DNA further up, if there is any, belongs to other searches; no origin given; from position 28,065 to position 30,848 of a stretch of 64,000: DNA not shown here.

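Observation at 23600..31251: Seven-gene respiratory operon combining a Psr-like catalytic molybdoenzyme with ACIII/Qrc-type cytochromes and an EB_dh haem subunit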

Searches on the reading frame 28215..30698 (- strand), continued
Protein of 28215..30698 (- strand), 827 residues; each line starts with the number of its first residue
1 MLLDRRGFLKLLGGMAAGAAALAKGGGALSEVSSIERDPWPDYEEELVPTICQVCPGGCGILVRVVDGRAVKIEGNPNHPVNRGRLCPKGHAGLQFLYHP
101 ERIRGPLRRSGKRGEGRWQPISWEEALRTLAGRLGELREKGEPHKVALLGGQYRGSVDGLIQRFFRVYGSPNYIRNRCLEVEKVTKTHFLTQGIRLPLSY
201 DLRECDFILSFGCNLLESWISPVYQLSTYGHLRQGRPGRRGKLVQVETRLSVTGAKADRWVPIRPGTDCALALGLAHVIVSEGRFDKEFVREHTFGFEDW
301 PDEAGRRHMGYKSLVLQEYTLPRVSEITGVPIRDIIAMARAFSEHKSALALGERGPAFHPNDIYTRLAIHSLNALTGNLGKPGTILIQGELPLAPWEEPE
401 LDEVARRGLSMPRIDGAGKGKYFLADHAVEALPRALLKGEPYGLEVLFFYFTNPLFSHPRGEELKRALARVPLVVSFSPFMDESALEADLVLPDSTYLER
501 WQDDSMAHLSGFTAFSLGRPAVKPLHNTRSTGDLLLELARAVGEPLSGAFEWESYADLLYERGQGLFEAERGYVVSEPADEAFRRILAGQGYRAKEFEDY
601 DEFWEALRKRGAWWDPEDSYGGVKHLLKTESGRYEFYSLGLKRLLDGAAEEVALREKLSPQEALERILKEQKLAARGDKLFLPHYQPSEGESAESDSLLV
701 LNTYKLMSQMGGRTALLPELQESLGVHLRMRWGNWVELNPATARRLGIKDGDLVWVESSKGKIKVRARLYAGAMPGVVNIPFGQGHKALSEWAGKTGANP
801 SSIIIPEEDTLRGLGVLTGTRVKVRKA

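Call 10: find_homologous_proteins(query=window:28215-30698:-, max_evalue=1e-30)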
Query window:28215-30698:- (827 aa): 3236 proteins with E <= 1e-30 among 8000 candidates; the best 120 are listed.
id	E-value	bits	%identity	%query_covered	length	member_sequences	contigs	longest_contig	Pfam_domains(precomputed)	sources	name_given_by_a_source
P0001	0.0e+0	1759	92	100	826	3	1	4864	PF00384.28,PF01568.28,PF04879.22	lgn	-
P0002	0.0e+0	1106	56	100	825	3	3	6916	PF00384.28,PF01568.28,PF04879.22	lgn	-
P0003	0.0e+0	1099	57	100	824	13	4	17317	PF00384.28,PF01568.28,PF04879.22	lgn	-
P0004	0.0e+0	1095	57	100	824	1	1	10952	PF00384.28,PF01568.28,PF04879.22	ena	-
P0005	0.0e+0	1077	56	100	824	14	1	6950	PF00384.28,PF01568.28,PF04879.22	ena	-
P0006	0.0e+0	1071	56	100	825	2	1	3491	PF00384.28,PF01568.28,PF04879.22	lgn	-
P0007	0.0e+0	1013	56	92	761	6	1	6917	PF00384.28,PF01568.28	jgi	jgi:anaerobic selenocysteine-containing dehydrogenase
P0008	1.5e-292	991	52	95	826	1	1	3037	PF00384.28,PF01568.28,PF04879.22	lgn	-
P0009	1.5e-289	981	54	95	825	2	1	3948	PF00384.28,PF01568.28,PF04879.22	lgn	-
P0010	6.1e-289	979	53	95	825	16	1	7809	PF00384.28,PF01568.28,PF04879.22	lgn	-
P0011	1.8e-288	977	53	100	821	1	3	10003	PF00384.28,PF01568.28,PF04879.22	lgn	-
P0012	1.9e-288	977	53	95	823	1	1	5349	PF00384.28,PF01568.28,PF04879.22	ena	-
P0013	2.4e-288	977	53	95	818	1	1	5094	PF00384.28,PF01568.28,PF04879.22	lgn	-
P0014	7.7e-288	975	52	100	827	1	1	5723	PF00384.28,PF01568.28,PF04879.22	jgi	jgi:anaerobic selenocysteine-containing dehydrogenase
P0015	7.7e-288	975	54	100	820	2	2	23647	PF00384.28,PF01568.28,PF04879.22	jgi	jgi:anaerobic selenocysteine-containing dehydrogenase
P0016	5.9e-286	969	51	100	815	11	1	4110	PF00384.28,PF01568.28,PF04879.22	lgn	-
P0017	5.4e-285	966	52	100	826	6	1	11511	PF00384.28,PF01568.28,PF04879.22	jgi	jgi:anaerobic selenocysteine-containing dehydrogenase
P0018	1.0e-284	965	53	100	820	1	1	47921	PF00384.28,PF01568.28,PF04879.22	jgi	jgi:anaerobic selenocysteine-containing dehydrogenase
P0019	1.3e-284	965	54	95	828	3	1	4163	PF00384.28,PF01568.28,PF04879.22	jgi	-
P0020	4.9e-284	963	52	100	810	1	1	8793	PF00384.28,PF01568.28,PF04879.22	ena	-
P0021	3.2e-283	960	52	100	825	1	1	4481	PF00384.28,PF01568.28,PF04879.22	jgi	jgi:anaerobic selenocysteine-containing dehydrogenase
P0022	1.8e-282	957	52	98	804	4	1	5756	PF00384.28,PF01568.28,PF04879.22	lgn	-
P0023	1.6e-281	954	53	95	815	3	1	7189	PF00384.28,PF01568.28,PF04879.22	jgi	jgi:anaerobic selenocysteine-containing dehydrogenase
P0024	3.8e-281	953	52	100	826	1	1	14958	PF00384.28,PF01568.28,PF04879.22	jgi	jgi:anaerobic selenocysteine-containing dehydrogenase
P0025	6.5e-281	952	52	95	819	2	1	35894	PF00384.28,PF01568.28,PF04879.22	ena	-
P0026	3.2e-280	950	52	98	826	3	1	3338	PF00384.28,PF01568.28,PF04879.22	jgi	jgi:anaerobic selenocysteine-containing dehydrogenase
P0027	5.0e-280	949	52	95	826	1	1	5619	PF00384.28,PF01568.28,PF04879.22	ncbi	-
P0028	1.5e-279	948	52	95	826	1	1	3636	PF00384.28,PF01568.28,PF04879.22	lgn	-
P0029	3.0e-279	947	52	95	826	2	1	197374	PF00384.28,PF01568.28,PF04879.22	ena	-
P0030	4.5e-278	943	51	100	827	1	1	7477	PF00384.28,PF01568.28,PF04879.22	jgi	jgi:anaerobic selenocysteine-containing dehydrogenase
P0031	8.0e-278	942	51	98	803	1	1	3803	PF00384.28,PF01568.28,PF04879.22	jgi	jgi:anaerobic selenocysteine-containing dehydrogenase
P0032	3.6e-275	933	51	98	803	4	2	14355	PF00384.28,PF01568.28,PF04879.22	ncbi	-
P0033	3.5e-274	930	50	95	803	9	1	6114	PF00384.28,PF01568.28,PF04879.22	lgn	-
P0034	2.6e-272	924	51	95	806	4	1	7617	PF00384.28,PF01568.28,PF04879.22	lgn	-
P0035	2.7e-272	924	50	98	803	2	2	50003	PF00384.28,PF01568.28,PF04879.22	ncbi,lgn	-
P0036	4.8e-271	920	52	100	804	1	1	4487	PF00384.28,PF01568.28,PF04879.22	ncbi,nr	ncbi:MAG: molybdopterin-dependent oxidoreductase [Candidatus Rokubacteria bacterium]|nr:molybdopteri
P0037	6.9e-271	919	52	100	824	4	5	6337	PF00384.28,PF01568.28,PF04879.22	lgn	-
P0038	2.8e-270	917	48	99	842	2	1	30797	PF00384.28,PF01568.28,PF04879.22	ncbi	-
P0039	1.5e-268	911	52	100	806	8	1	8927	PF00384.28,PF01568.28,PF04879.22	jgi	-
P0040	3.0e-268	910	51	100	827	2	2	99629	PF00384.28,PF01568.28,PF04879.22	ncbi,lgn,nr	ncbi:MAG: molybdopterin-dependent oxidoreductase [Candidatus Tectomicrobia bacterium]|nr:molybdopter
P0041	1.3e-267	908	49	100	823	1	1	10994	PF00384.28,PF01568.28,PF04879.22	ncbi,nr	ncbi:MAG: hypothetical protein D6736_09965 [Nitrospinota bacterium]|nr:MAG: hypothetical protein D67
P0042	1.9e-267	908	53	100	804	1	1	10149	PF00384.28,PF01568.28,PF04879.22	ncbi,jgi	-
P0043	1.9e-267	908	50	99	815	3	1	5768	PF00384.28,PF01568.28,PF04879.22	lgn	-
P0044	3.9e-267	907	52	100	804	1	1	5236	PF00384.28,PF01568.28,PF04879.22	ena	-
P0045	4.9e-267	906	51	95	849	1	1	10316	PF00384.28,PF01568.28,PF04879.22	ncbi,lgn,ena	-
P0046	8.1e-267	906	52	100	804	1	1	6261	PF00384.28,PF01568.28,PF04879.22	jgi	-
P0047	1.8e-266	904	52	100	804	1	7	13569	PF00384.28,PF01568.28,PF04879.22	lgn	-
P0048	2.7e-266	904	48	100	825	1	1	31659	PF00384.28,PF01568.28,PF04879.22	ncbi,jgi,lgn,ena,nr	ncbi:MAG: molybdopterin-dependent oxidoreductase [Deltaproteobacteria bacterium]|nr:molybdopterin-de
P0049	1.7e-265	901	51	100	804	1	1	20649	PF00384.28,PF01568.28,PF04879.22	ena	-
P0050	2.1e-265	901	53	92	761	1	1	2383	PF00384.28,PF01568.28,PF04879.22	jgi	jgi:anaerobic selenocysteine-containing dehydrogenase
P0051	8.4e-265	899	51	100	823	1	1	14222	PF00384.28,PF01568.28,PF04879.22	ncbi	ncbi:MAG: molybdopterin-dependent oxidoreductase [Nitrospinota bacterium]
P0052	1.1e-264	899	49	100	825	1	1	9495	PF00384.28,PF01568.28,PF04879.22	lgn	-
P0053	1.4e-264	898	51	100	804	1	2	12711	PF00384.28,PF01568.28,PF04879.22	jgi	-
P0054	2.0e-264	898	48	100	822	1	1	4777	PF00384.28,PF01568.28,PF04879.22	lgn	-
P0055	2.5e-264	897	49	100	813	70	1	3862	PF00384.28,PF01568.28,PF04879.22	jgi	-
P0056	3.3e-263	894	48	100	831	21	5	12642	PF00384.28,PF01568.28,PF04879.22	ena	-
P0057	4.1e-263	893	51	100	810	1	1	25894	PF00384.28,PF01568.28,PF04879.22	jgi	jgi:anaerobic selenocysteine-containing dehydrogenase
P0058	8.6e-263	892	52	95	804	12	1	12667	PF00384.28,PF01568.28,PF04879.22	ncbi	-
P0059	1.9e-262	891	52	100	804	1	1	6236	PF00384.28,PF01568.28,PF04879.22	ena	-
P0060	4.0e-262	890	51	100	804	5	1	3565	PF00384.28,PF01568.28,PF04879.22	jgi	jgi:anaerobic selenocysteine-containing dehydrogenase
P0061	4.1e-262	890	49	100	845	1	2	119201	PF00384.28,PF01568.28,PF04879.22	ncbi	-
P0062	4.7e-262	890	49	100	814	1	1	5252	PF00384.28,PF01568.28,PF04879.22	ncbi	-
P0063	9.1e-262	889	51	100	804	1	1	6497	PF00384.28,PF01568.28,PF04879.22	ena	-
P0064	1.6e-261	888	51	97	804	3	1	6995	PF00384.28,PF01568.28,PF04879.22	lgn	-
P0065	2.6e-261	887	52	100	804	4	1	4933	PF00384.28,PF01568.28,PF04879.22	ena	-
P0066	1.1e-260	885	52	100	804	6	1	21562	PF00384.28,PF01568.28,PF04879.22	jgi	-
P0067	2.0e-260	884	51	100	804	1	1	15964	PF00384.28,PF01568.28,PF04879.22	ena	-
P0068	2.4e-260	884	51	100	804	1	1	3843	PF00384.28,PF01568.28,PF04879.22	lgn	-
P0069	2.8e-260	884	51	100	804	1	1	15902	PF00384.28,PF01568.28,PF04879.22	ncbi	ncbi:MAG: molybdopterin-dependent oxidoreductase [Candidatus Methylomirabilia bacterium]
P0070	3.0e-260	884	51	100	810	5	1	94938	PF00384.28,PF01568.28,PF04879.22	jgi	jgi:anaerobic selenocysteine-containing dehydrogenase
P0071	5.9e-260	883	47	100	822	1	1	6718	PF00384.28,PF01568.28,PF04879.22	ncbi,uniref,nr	ncbi:MAG: molybdopterin-dependent oxidoreductase [Candidatus Tectomicrobia bacterium]|uniref:Molybdo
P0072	9.4e-260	882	51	100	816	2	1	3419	PF00384.28,PF01568.28,PF04879.22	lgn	-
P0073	1.1e-259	882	51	100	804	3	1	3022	PF00384.28,PF01568.28,PF04879.22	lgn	-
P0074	1.8e-259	881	49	100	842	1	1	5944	PF00384.28,PF01568.28,PF04879.22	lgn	-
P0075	4.0e-259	880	51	95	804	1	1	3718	PF00384.28,PF01568.28,PF04879.22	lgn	-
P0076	5.3e-259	880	52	100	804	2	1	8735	PF00384.28,PF01568.28,PF04879.22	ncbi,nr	ncbi:MAG: molybdopterin-dependent oxidoreductase [Candidatus Rokubacteria bacterium]|nr:molybdopteri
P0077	1.1e-258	879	51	100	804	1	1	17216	PF00384.28,PF01568.28,PF04879.22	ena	-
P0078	1.3e-258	878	51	100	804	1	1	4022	PF00384.28,PF01568.28,PF04879.22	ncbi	ncbi:MAG: molybdopterin-dependent oxidoreductase [Anaerolineae bacterium]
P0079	1.6e-258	878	50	100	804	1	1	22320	PF00384.28,PF01568.28,PF04879.22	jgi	jgi:anaerobic selenocysteine-containing dehydrogenase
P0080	1.9e-258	878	51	100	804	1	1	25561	PF00384.28,PF01568.28,PF04879.22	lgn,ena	-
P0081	2.0e-258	878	52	100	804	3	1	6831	PF00384.28,PF01568.28,PF04879.22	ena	-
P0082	3.4e-258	877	50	100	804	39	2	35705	PF00384.28,PF01568.28,PF04879.22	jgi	jgi:menaquinone reductase, molybdopterin-binding-like subunit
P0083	4.3e-258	877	47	100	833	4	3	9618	PF00384.28,PF01568.28,PF04879.22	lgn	-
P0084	4.9e-258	877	50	100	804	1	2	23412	PF00384.28,PF01568.28,PF04879.22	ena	-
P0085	5.1e-258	877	51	100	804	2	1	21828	PF00384.28,PF01568.28,PF04879.22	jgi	jgi:anaerobic selenocysteine-containing dehydrogenase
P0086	5.3e-258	876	49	100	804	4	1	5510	PF00384.28,PF01568.28,PF04879.22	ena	-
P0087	6.8e-258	876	52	100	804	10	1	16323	PF00384.28,PF01568.28,PF04879.22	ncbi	-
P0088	6.9e-258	876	51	100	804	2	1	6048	PF00384.28,PF01568.28,PF04879.22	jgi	jgi:anaerobic selenocysteine-containing dehydrogenase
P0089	9.7e-258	876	52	100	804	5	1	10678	PF00384.28,PF01568.28,PF04879.22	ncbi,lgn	-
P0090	1.2e-257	875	51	95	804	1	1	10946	PF00384.28,PF01568.28,PF04879.22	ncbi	-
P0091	1.8e-257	875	51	100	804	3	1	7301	PF00384.28,PF01568.28,PF04879.22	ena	-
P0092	1.8e-257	875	49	100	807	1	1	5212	PF10518.15,PF00384.28,PF01568.28,PF04879.22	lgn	-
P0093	1.9e-257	875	52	95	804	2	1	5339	PF00384.28,PF01568.28,PF04879.22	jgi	jgi:menaquinone reductase, molybdopterin-binding-like subunit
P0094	2.1e-257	874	51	95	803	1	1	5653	PF00384.28,PF01568.28,PF04879.22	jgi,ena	-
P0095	2.1e-257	874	49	100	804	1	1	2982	PF00384.28,PF01568.28,PF04879.22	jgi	-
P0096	2.8e-257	874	50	100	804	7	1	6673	PF00384.28,PF01568.28,PF04879.22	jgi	jgi:anaerobic selenocysteine-containing dehydrogenase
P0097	1.1e-256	872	50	100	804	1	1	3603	PF00384.28,PF01568.28,PF04879.22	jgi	jgi:anaerobic selenocysteine-containing dehydrogenase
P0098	1.3e-256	872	50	100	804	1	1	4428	PF00384.28,PF01568.28,PF04879.22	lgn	-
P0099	1.3e-256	872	51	100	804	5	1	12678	PF00384.28,PF01568.28,PF04879.22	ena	-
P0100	1.5e-256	872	51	95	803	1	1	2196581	PF00384.28,PF01568.28,PF04879.22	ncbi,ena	-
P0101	1.7e-256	871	50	100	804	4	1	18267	PF00384.28,PF01568.28,PF04879.22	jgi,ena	-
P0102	2.1e-256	871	49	100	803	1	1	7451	PF00384.28,PF01568.28,PF04879.22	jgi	-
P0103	2.4e-256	871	50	100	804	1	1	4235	PF00384.28,PF01568.28,PF04879.22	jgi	jgi:menaquinone reductase, molybdopterin-binding-like subunit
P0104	3.3e-256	871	50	100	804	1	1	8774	PF00384.28,PF01568.28,PF04879.22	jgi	jgi:anaerobic selenocysteine-containing dehydrogenase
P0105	3.8e-256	870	50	100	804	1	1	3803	PF00384.28,PF01568.28,PF04879.22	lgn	-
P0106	5.5e-256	870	50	100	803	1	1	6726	PF00384.28,PF01568.28,PF04879.22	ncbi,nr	ncbi:MAG TPA: molybdopterin-dependent oxidoreductase [Candidatus Methylomirabilis sp.]|nr:molybdopte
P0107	5.6e-256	870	51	100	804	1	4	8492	PF00384.28,PF01568.28,PF04879.22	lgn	-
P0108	6.4e-256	870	49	100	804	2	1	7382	PF00384.28,PF01568.28,PF04879.22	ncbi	-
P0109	7.5e-256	869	51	100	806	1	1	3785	PF00384.28,PF01568.28,PF04879.22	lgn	-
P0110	8.3e-256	869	51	100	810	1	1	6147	PF00384.28,PF01568.28,PF04879.22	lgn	-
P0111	1.1e-255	869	51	95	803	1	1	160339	PF00384.28,PF01568.28,PF04879.22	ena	-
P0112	1.3e-255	869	51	100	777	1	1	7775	PF00384.28,PF01568.28,PF04879.22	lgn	-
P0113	1.4e-255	868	50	100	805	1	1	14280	PF00384.28,PF01568.28,PF04879.22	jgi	-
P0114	1.7e-255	868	51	100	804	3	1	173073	PF00384.28,PF01568.28,PF04879.22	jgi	jgi:anaerobic selenocysteine-containing dehydrogenase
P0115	1.8e-255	868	49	100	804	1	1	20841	PF00384.28,PF01568.28,PF04879.22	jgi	-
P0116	2.0e-255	868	50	100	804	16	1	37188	PF00384.28,PF01568.28,PF04879.22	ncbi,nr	ncbi:MAG: molybdopterin oxidoreductase Fe4S4 region [Candidatus Rokubacteria bacterium CSP1-6]|nr:MA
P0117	2.2e-255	868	49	100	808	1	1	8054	PF10518.15,PF00384.28,PF01568.28,PF04879.22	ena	-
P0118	4.1e-255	867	48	100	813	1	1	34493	PF00384.28,PF01568.28,PF04879.22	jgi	jgi:anaerobic selenocysteine-containing dehydrogenase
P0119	4.4e-255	867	48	100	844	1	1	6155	PF00384.28,PF01568.28,PF04879.22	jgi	-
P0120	4.9e-255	867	49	100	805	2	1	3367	PF00384.28,PF01568.28,PF04879.22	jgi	-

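Call 11: find_encoding_contigs(protein=P0100, flank=10000, max_places=2)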
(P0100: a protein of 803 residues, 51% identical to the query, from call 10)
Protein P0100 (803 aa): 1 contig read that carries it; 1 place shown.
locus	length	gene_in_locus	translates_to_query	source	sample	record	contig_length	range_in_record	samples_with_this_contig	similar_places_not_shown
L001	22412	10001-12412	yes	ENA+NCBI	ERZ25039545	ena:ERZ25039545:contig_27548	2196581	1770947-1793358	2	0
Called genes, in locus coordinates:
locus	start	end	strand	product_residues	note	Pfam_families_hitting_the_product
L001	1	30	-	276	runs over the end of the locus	PF02653:BPD_transp_2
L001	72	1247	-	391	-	PF13433:Peripla_BP_5, PF13458:Peripla_BP_6, PF01094:ANF_receptor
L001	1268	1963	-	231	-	PF00005:ABC_tran, PF13304:AAA_21 (faint)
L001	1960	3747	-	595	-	PF02653:BPD_transp_2, PF00005:ABC_tran, PF13304:AAA_21 (weak)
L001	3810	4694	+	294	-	PF00795:CN_hydrolase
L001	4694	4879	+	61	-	-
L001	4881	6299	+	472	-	PF01425:Amidase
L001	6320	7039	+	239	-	PF00857:Isochorismatase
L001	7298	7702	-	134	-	PF01850:PIN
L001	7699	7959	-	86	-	PF01402:RHH_1, PF07704:PSK_trans_fac (weak)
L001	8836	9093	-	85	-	-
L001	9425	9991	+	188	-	PF02085:Cytochrom_CIII (weak), PF14522:Cytochrome_C7 (weak), PF14537:Cytochrom_c3_2 (weak)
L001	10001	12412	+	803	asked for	PF04879:Molybdop_Fe4S4, PF00384:Molybdopterin, PF01568:Molydop_binding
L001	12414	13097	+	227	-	PF12797:Fer4_2 (weak), PF12837:Fer4_6 (faint), PF13237:Fer4_10 (faint), PF14697:Fer4_21 (faint), PF25160:LdpA_Fe-S-bd (faint), PF13247:Fer4_11, PF00037:Fer4 (weak), PF12838:Fer4_7 (weak), +4 more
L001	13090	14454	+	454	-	PF03916:NrfD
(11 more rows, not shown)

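Call 12: find_encoding_contigs(protein=P0003, flank=10000, max_places=2)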
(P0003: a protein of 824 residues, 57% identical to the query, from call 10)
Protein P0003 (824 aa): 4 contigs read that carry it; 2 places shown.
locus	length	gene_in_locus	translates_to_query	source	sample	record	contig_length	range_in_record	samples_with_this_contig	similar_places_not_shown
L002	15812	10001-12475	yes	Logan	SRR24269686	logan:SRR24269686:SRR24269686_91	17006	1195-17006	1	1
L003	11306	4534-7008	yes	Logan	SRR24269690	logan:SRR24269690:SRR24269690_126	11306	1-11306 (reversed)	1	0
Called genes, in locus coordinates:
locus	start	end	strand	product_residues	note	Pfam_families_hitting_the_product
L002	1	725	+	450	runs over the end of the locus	PF03916:NrfD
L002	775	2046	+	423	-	PF14522:Cytochrome_C7 (faint), PF14537:Cytochrom_c3_2 (faint), PF22113:Mtrc-MtrF_II-IV_dom (faint), PF13435:Cytochrome_C554 (faint), PF02335:Cytochrom_C552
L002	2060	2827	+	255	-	-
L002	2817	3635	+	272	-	PF01292:Ni_hydr_CYTB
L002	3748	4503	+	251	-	PF02663:FmdE, PF01258:zf-dskA_traR (weak)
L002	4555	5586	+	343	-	PF00994:MoCF_biosynth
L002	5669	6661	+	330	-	PF04055:Radical_SAM, PF06463:Mob_synth_C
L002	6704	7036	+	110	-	PF00126:HTH_1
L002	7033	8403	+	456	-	PF07730:HisKA_3, PF02518:HATPase_c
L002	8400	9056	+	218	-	PF00072:Response_reg, PF00196:GerE, PF08281:Sigma70_r4_2 (weak)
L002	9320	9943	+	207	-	PF14522:Cytochrome_C7 (faint)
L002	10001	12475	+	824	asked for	PF04879:Molybdop_Fe4S4, PF00384:Molybdopterin, PF01568:Molydop_binding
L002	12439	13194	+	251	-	PF13183:Fer4_8 (faint), PF13187:Fer4_9 (faint), PF13534:Fer4_17 (faint), PF12797:Fer4_2 (weak), PF14697:Fer4_21 (faint), PF12838:Fer4_7 (weak), PF13247:Fer4_11, PF13237:Fer4_10 (weak), +4 more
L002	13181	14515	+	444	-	PF03916:NrfD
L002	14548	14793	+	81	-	-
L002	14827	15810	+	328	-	?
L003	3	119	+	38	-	?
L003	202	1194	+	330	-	PF04055:Radical_SAM, PF06463:Mob_synth_C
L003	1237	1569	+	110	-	PF00126:HTH_1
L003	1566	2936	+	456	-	PF07730:HisKA_3, PF02518:HATPase_c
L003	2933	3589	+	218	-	PF00072:Response_reg, PF00196:GerE, PF08281:Sigma70_r4_2 (weak)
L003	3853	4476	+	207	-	PF14522:Cytochrome_C7 (faint)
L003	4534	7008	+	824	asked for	PF04879:Molybdop_Fe4S4, PF00384:Molybdopterin, PF01568:Molydop_binding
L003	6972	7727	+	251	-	PF13183:Fer4_8 (faint), PF13187:Fer4_9 (faint), PF13534:Fer4_17 (faint), PF12797:Fer4_2 (weak), PF14697:Fer4_21 (faint), PF12838:Fer4_7 (weak), PF13247:Fer4_11, PF13237:Fer4_10 (weak), +4 more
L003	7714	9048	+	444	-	PF03916:NrfD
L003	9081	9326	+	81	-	-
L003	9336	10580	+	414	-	PF13442:Cytochrome_CBB3 (faint), PF00034:Cytochrom_C (weak)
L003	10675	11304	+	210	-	?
